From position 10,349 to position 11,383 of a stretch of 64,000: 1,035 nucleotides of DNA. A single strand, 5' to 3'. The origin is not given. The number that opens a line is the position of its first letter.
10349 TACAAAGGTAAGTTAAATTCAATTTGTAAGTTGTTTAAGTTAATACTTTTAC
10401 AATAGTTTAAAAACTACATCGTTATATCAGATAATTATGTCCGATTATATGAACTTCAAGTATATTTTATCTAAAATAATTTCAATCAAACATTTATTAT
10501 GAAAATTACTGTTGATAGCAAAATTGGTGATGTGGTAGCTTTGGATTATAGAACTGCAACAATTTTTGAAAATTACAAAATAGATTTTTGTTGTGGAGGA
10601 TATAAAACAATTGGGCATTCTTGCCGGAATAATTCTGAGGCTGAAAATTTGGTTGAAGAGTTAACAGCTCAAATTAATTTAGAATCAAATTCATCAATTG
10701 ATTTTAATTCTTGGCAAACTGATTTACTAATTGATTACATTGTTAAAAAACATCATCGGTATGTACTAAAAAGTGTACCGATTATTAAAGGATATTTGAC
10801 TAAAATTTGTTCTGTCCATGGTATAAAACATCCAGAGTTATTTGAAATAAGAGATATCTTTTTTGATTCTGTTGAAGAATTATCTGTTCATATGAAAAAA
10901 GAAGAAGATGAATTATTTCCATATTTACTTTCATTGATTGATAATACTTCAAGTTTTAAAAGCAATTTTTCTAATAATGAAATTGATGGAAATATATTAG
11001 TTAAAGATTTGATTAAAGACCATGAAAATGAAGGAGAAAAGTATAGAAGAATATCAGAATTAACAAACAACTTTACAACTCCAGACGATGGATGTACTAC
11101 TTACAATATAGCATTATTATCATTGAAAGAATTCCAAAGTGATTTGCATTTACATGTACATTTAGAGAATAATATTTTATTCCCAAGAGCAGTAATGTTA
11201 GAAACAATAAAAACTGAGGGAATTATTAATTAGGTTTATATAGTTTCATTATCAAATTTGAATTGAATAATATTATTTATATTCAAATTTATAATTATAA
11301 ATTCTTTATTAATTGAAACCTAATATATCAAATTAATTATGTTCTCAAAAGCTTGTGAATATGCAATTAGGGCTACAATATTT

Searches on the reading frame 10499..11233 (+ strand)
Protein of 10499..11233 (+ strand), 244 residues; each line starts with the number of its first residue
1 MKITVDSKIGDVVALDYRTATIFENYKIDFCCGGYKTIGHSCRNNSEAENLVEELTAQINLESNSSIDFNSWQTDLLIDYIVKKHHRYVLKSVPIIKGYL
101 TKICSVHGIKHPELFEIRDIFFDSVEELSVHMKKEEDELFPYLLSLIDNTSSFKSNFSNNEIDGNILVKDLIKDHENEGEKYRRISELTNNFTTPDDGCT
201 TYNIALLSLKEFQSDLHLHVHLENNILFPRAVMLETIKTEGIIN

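Call 5: search_protein_families(library=pfam, proteins=[window:10499-11233:+], max_evalue=0.1)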
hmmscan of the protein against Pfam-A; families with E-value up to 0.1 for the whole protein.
window:10499-11233:+ (244 aa): 3 families
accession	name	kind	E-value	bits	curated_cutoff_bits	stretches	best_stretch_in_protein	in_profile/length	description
PF04405.19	ScdA_N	-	2.1e-15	56.6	32.5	1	6-57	2-54/56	Domain of Unknown function (DUF542)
PF01814.28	Hemerythrin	-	7.4e-14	52.8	25.3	1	79-231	3-127/127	Hemerythrin HHE cation binding domain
PF08984.16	DUF1858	-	0.038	14.5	32.2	0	3-32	1-28/59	Domain of unknown function (DUF1858)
